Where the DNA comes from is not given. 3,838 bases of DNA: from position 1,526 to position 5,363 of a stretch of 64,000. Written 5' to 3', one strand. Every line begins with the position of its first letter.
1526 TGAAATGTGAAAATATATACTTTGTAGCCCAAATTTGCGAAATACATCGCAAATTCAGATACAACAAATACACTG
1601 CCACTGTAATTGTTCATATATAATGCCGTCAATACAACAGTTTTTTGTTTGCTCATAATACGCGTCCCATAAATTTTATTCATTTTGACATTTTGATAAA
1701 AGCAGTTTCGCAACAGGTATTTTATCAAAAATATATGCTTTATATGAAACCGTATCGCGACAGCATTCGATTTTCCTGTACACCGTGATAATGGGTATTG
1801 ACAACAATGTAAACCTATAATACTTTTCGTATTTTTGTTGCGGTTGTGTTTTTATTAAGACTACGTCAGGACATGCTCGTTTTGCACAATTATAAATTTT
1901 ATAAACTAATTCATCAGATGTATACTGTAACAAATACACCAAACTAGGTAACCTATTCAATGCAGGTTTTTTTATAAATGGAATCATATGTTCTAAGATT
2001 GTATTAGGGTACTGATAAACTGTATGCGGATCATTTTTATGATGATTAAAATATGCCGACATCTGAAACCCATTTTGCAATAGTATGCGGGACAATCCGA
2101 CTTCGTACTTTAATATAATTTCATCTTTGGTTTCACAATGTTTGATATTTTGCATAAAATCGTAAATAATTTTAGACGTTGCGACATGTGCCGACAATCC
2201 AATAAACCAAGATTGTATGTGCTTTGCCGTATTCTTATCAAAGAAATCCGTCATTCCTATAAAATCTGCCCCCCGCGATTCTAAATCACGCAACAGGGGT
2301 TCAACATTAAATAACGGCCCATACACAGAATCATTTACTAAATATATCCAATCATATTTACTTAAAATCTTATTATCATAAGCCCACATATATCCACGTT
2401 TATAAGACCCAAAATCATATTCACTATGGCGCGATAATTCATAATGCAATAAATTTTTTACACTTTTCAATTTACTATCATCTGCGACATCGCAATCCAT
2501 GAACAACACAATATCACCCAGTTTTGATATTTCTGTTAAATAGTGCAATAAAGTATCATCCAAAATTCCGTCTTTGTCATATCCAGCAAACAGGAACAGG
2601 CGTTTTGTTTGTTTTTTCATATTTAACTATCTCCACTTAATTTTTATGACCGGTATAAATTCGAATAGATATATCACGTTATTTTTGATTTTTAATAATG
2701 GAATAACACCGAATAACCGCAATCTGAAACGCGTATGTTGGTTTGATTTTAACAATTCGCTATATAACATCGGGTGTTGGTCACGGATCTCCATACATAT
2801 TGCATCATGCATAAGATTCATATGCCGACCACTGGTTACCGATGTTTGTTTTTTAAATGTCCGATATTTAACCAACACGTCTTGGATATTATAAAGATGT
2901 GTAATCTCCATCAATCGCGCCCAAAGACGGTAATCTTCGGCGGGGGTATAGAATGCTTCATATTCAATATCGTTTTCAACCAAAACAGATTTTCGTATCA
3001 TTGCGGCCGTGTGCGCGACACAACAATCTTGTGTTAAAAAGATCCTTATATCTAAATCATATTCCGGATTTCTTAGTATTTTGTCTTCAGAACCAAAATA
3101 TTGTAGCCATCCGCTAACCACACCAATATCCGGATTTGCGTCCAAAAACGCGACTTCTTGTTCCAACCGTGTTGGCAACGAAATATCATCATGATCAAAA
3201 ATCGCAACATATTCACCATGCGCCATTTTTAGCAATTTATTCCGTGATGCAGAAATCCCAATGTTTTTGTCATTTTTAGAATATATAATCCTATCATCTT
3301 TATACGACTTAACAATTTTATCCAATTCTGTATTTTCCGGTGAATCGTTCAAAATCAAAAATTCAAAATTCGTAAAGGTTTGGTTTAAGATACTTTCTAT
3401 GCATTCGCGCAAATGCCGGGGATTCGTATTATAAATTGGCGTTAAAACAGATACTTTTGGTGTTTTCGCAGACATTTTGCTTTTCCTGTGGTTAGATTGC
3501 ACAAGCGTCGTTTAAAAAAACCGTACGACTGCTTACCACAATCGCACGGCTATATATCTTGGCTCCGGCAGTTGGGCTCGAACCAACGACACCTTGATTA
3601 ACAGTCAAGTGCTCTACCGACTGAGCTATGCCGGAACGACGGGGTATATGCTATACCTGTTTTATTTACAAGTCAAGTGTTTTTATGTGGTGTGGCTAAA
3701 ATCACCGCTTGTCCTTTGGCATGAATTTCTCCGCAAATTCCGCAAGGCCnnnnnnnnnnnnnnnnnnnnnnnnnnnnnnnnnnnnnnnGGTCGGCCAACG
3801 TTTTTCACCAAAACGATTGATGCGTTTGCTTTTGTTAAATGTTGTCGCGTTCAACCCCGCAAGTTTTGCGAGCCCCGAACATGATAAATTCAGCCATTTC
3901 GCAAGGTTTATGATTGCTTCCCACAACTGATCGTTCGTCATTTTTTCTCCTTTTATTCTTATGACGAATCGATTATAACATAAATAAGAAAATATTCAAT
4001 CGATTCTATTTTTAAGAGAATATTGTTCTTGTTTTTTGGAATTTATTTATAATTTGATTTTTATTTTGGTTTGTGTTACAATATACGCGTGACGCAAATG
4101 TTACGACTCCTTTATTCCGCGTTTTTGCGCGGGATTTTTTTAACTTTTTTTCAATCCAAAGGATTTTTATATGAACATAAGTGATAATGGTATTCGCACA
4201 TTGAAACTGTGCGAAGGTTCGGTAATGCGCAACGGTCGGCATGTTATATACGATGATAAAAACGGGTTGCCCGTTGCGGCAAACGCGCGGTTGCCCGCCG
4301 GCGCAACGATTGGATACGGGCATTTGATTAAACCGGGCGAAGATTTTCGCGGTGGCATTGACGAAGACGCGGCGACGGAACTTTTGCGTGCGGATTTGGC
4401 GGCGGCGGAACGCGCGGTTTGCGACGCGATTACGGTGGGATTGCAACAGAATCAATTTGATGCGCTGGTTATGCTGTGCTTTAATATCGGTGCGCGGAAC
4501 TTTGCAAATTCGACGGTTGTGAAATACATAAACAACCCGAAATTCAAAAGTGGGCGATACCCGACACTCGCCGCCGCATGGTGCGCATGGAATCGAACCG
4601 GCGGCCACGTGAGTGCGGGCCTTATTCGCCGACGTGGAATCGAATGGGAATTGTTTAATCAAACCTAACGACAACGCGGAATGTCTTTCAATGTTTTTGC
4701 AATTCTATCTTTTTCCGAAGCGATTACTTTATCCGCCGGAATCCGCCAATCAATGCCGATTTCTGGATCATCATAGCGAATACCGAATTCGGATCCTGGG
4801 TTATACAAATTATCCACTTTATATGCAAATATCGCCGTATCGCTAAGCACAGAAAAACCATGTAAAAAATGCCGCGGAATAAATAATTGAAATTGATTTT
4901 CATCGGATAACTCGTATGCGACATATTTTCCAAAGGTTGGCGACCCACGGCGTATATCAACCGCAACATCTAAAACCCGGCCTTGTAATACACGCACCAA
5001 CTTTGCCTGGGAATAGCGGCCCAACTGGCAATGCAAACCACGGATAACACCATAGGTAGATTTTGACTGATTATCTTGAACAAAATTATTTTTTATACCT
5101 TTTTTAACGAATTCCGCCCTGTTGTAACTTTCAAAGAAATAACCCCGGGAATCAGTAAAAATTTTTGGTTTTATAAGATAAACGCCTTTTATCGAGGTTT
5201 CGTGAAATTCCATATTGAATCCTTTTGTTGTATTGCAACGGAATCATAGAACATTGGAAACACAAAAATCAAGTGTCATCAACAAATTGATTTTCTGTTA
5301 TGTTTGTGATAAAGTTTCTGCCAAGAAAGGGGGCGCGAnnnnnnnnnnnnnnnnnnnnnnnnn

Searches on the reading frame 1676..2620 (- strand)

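Call 92: search_protein_families(library=pfam, proteins=[window:1676-2620:-], max_evalue=0.0001)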
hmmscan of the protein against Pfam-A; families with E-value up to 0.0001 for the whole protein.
window:1676-2620:- (314 aa): 1 family
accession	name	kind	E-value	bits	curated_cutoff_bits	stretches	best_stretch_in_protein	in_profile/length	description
PF05045.17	RgpF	-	2.8e-25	89.4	25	1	63-246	26-220/503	Rhamnan synthesis protein F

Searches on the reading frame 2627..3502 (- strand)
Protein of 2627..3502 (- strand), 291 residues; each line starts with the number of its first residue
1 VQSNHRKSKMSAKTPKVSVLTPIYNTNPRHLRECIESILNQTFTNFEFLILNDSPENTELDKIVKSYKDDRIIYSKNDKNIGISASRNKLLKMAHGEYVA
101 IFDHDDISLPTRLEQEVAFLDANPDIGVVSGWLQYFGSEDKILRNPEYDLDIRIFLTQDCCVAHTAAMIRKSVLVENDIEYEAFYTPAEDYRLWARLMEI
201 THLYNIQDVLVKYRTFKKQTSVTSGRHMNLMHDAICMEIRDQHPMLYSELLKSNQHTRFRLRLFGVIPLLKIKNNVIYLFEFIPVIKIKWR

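Call 92: search_protein_families(library=pfam, proteins=[window:2627-3502:-], max_evalue=0.0001)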
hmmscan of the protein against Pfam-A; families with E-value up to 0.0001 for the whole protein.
window:2627-3502:- (291 aa): 3 families
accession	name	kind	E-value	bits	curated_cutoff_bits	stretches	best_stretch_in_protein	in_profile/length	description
PF00535.33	Glycos_transf_2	-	6.5e-28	98.2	23.3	1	18-174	1-164/168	Glycosyl transferase family 2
PF10111.15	Glyco_tranf_2_2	-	3.2e-12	47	27.3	1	18-221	1-223/276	Glycosyltransferase like family 2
PF13641.12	Glyco_tranf_2_3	-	4.4e-07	30.6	27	1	15-136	1-125/230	Glycosyltransferase like family 2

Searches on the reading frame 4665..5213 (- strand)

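Call 92: search_protein_families(library=pfam, proteins=[window:4665-5213:-], max_evalue=0.0001)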
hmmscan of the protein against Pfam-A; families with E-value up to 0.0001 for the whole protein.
window:4665-5213:- (182 aa): 1 family
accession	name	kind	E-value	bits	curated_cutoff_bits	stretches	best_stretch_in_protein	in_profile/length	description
PF00908.23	dTDP_sugar_isom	-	2e-70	236.3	27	1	5-177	1-168/168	dTDP-4-dehydrorhamnose 3,5-epimerase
